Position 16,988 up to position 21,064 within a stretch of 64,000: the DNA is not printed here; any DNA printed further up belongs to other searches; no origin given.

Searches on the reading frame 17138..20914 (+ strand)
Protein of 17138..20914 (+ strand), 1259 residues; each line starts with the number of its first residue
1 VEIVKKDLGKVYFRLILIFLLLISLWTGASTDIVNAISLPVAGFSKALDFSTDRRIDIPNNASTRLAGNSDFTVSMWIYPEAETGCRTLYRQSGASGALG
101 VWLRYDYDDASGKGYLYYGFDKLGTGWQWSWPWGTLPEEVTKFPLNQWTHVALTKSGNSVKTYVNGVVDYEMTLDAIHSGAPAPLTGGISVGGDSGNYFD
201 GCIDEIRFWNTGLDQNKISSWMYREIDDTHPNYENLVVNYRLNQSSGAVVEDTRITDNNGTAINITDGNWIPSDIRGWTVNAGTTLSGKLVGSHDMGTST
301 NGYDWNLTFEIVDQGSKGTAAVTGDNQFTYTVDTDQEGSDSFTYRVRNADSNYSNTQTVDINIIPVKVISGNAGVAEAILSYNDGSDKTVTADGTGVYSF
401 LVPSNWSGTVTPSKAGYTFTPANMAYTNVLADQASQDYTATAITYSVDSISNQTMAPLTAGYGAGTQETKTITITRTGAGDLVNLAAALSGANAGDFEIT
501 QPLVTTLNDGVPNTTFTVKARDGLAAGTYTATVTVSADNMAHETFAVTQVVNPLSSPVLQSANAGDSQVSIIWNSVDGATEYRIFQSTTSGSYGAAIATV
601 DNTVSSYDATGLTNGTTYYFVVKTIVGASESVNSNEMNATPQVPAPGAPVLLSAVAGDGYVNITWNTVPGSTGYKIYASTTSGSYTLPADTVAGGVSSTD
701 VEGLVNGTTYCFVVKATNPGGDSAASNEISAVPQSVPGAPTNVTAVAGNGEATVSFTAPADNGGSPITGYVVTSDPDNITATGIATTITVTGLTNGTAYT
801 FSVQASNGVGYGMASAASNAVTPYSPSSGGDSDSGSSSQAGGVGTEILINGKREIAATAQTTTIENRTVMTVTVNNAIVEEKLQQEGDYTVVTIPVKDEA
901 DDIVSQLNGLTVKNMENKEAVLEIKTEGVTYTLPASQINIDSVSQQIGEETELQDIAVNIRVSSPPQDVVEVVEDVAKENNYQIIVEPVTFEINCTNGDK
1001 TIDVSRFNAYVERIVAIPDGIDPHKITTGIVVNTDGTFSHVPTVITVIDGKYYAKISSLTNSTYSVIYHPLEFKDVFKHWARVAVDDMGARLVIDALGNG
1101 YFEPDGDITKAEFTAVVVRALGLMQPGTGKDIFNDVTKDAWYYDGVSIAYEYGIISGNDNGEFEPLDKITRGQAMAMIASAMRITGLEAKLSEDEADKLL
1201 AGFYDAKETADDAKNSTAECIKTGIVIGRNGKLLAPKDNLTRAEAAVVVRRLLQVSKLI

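Call 61: search_protein_families(library=pfam, proteins=[window:17138-20914:+], max_evalue=0.00001)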
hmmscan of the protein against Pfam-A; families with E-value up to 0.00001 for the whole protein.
window:17138-20914:+ (1259 aa): 5 families
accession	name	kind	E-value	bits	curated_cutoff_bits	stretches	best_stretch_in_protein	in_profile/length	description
PF00041.27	fn3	-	1.1e-26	93.3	25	1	739-819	2-82/84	Fibronectin type III domain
PF00395.25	SLH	-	2.6e-24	85.3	20.8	1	1133-1174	2-43/44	S-layer homology domain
PF13385.13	Laminin_G_3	-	4e-19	69.7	27.6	1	53-218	4-150/151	Concanavalin A-like lectin/glucanases superfamily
PF17963.7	Big_9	-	1e-06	30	23.6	1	279-362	12-89/89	Bacterial Ig domain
PF16656.11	Pur_ac_phosph_N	-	2.8e-06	28.2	30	0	751-808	27-83/93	Purple acid Phosphatase, N-terminal domain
